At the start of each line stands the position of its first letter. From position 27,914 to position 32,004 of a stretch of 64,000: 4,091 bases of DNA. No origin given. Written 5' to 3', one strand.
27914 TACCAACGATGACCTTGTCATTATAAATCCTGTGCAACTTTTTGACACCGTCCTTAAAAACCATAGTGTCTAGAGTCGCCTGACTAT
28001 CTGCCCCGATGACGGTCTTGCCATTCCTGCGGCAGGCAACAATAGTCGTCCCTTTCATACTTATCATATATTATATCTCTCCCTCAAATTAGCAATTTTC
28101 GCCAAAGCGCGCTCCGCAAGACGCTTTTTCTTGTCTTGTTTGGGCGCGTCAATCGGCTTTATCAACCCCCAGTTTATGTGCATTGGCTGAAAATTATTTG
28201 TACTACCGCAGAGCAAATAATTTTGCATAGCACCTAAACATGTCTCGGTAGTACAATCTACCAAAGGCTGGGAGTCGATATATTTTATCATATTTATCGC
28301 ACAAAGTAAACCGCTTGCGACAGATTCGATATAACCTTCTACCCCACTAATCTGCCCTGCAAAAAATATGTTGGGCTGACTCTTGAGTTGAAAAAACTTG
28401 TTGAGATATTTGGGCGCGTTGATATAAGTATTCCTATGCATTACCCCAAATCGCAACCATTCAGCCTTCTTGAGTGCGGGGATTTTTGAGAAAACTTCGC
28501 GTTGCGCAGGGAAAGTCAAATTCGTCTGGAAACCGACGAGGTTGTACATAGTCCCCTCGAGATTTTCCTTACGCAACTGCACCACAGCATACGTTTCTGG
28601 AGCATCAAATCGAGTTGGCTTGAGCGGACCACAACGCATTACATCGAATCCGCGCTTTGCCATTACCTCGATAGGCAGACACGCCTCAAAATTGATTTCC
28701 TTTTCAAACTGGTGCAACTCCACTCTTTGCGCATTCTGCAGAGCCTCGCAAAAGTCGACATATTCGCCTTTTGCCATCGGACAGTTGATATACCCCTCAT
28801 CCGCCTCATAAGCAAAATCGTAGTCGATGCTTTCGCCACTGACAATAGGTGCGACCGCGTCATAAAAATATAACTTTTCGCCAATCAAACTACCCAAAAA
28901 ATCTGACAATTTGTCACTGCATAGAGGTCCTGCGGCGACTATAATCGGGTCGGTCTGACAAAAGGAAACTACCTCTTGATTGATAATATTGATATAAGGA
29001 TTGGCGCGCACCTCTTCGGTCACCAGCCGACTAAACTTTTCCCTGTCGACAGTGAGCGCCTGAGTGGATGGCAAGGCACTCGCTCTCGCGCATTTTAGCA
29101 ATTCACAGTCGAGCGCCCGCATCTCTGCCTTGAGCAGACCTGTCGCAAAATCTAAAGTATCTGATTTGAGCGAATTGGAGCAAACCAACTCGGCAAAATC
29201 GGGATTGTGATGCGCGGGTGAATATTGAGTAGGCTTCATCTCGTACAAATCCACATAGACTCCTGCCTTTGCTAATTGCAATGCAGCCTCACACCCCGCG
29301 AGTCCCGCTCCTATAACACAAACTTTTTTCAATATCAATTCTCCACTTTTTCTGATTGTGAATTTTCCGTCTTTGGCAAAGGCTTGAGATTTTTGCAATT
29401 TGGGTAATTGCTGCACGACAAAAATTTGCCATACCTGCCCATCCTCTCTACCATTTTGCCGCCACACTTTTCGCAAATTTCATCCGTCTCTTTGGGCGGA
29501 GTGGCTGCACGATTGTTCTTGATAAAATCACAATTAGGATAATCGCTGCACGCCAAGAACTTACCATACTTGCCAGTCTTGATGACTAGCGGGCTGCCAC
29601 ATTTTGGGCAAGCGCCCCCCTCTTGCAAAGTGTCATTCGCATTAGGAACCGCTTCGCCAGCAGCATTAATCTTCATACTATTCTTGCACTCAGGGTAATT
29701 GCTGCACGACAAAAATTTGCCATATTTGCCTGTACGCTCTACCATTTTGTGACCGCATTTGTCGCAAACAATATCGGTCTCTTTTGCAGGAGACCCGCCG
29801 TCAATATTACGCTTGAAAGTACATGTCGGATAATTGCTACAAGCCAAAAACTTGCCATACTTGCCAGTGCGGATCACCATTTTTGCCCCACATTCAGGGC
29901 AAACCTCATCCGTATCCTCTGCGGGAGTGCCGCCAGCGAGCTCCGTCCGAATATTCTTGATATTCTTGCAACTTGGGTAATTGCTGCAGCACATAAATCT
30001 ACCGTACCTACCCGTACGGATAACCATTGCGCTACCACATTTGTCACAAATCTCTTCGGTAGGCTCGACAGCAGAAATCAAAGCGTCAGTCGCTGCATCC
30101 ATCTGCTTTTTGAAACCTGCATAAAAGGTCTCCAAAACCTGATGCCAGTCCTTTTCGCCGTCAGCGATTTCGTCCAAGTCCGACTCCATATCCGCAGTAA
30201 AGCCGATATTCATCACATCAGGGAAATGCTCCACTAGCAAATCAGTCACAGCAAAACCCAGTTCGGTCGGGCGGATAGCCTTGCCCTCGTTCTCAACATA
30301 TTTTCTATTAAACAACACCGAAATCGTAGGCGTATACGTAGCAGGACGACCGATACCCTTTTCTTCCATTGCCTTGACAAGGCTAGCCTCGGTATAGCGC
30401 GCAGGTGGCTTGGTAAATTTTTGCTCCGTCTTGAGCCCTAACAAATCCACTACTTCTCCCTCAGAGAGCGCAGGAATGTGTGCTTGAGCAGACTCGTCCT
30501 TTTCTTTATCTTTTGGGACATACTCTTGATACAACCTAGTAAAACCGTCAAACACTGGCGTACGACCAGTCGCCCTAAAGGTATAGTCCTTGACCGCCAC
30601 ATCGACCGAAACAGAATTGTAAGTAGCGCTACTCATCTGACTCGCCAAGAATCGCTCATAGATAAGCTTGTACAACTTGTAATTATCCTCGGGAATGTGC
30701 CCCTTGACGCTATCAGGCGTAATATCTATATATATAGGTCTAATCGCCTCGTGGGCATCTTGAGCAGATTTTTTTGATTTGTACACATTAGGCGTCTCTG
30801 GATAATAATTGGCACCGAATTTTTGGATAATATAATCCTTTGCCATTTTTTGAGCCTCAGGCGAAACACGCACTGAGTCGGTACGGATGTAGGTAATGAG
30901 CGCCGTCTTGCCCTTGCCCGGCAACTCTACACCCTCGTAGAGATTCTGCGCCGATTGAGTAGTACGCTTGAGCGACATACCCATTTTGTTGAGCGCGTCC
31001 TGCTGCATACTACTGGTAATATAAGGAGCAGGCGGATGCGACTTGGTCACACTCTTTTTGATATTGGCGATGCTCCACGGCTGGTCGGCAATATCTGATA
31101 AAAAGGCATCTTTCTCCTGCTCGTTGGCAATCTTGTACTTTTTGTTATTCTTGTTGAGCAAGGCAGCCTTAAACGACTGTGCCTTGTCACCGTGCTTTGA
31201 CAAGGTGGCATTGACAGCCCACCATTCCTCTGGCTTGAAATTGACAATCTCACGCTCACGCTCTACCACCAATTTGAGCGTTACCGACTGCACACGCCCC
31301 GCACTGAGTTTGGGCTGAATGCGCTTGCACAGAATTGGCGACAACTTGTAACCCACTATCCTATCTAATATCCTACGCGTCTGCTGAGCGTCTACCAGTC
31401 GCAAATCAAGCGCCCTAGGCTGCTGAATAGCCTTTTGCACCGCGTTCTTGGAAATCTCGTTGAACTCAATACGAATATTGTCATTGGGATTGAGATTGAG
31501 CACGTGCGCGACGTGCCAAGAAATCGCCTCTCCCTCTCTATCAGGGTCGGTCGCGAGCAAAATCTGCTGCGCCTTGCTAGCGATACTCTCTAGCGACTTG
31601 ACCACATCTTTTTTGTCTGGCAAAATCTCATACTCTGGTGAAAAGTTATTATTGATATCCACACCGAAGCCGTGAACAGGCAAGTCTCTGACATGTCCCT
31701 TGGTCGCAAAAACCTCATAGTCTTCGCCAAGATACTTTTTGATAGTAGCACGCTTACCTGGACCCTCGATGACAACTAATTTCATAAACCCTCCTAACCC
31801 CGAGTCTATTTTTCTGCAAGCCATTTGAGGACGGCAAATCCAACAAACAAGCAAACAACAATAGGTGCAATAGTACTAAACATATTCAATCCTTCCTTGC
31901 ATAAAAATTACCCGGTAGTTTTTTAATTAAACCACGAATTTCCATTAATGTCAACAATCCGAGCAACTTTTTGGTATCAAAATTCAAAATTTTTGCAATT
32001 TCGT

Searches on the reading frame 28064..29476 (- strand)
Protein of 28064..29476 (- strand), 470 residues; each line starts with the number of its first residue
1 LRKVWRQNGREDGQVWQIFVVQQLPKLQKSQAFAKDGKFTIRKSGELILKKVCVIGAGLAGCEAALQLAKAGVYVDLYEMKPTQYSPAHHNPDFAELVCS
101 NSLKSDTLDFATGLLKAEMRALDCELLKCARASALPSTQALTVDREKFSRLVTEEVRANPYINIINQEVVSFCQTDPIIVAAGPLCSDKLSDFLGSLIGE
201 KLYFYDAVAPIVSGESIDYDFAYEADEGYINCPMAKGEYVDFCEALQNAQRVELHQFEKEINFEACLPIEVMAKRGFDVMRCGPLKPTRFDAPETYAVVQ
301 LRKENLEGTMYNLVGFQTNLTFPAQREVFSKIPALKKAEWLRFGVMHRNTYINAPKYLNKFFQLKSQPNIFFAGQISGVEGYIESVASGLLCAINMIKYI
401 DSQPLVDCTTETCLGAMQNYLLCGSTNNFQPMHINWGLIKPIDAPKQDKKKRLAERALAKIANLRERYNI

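Call 55: search_protein_families(library=pfam, proteins=[window:28064-29476:-], max_evalue=1)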
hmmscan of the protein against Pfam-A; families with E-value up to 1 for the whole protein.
window:28064-29476:- (470 aa): 15 families
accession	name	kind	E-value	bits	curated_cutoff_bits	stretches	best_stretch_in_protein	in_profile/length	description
PF01134.28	GIDA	-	8e-83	279.1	22.1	1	51-402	1-389/391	Glucose inhibited division protein A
PF01266.30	DAO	-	2.5e-05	24.4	27.9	1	51-82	1-32/353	FAD dependent oxidoreductase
PF07992.20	Pyr_redox_2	-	2.5e-05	24.3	26.1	1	51-83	2-176/291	Pyridine nucleotide-disulphide oxidoreductase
PF13450.12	NAD_binding_8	-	0.00013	22.6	21.9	1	54-82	1-29/68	NAD(P)-binding Rossmann-like domain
PF00890.30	FAD_binding_2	-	0.00054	19.7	20.4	1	52-79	2-29/414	FAD binding domain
PF00070.33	Pyr_redox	-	0.0013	19.6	22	1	51-83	1-33/82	Pyridine nucleotide-disulphide oxidoreductase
PF03486.20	HI0933_like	-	0.0017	18.3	50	1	51-81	2-32/244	HI0933-like protein Rossmann domain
PF12831.13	FAD_oxidored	-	0.006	16.4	27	1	52-80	2-30/416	FAD dependent oxidoreductase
PF02737.24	3HCDH_N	-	0.0082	16.5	22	1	51-89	1-39/180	3-hydroxyacyl-CoA dehydrogenase, NAD binding domain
PF01494.25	FAD_binding_3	-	0.009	15.7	22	1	51-79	3-31/349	FAD binding domain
PF13738.12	Pyr_redox_3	-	0.01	15.6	30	1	49-83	164-198/305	Pyridine nucleotide-disulphide oxidoreductase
PF01262.27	AlaDh_PNT_C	-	0.019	14.9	23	1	51-85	30-64/214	Alanine dehydrogenase/PNT, C-terminal domain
PF00899.27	ThiF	-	0.03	13.9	28.1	1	50-73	21-44/238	ThiF family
PF05834.18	Lycopene_cycl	-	0.064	12.7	23.4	1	52-88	2-40/380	Lycopene cyclase protein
PF24780.1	WD40_MABP1-WDR62_1st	-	0.25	11.1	496.3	1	386-428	200-242/328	MABP1/WDR62 first WD40 domain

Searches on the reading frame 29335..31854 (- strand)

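Call 55: search_protein_families(library=pfam, proteins=[window:29335-31854:-], max_evalue=1)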
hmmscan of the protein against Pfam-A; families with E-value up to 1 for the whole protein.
window:29335-31854:- (839 aa): 20 families
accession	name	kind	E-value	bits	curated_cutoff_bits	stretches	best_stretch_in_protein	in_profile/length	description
PF01131.25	Topoisom_bac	-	1.1e-124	417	35.1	1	150-574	3-410/411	DNA topoisomerase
PF01396.24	Zn_ribbon_Top1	-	7.3e-77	253.3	32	5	792-828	2-38/39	Topoisomerase DNA binding C4 zinc finger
PF01751.28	Toprim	-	1.7e-21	76.6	23.1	1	25-134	1-96/96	Toprim domain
PF13408.12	Zn_ribbon_recom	-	3.4e-09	37.4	25.3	3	651-683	7-43/58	Recombinase zinc beta ribbon domain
PF05191.20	ADK_lid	-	2.5e-08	34.1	26.6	2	785-804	16-34/36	Adenylate kinase, active site lid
PF13240.11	Zn_Ribbon_1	-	0.00014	22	25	1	642-658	6-22/23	zinc-ribbon domain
PF09723.15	Zn_ribbon_8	-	0.0002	21.7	34.4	0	646-660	23-37/41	Zinc ribbon domain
PF13248.11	Zn_ribbon_3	-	0.00043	20.1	27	1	642-659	9-26/26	zinc-ribbon domain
PF25164.1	CoiA_N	-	0.00077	19.4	26.3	1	748-762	19-33/50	Competence protein CoiA, N-terminal domain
PF25169.1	DUF7830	-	0.0012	19.2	27.5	0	631-669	16-54/72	Domain of unknown function (DUF7830)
PF13368.11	Toprim_C_rpt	-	0.0023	18.2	22.3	0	653-671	2-20/57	Topoisomerase C-terminal repeat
PF04606.18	Ogr_Delta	-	0.0038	17.6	26.3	1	652-664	2-14/47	Ogr/Delta-like zinc finger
PF06677.18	Auto_anti-p27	-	0.011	16.2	24.1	0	748-761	17-32/40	Sjogren's syndrome/scleroderma autoantigen 1 (Autoantigen p27)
PF13662.12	Toprim_4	-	0.012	16.3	25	1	70-117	30-72/85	Toprim domain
PF14369.11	Zn_ribbon_19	-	0.012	16.1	30.8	0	785-805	15-35/35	zinc-ribbon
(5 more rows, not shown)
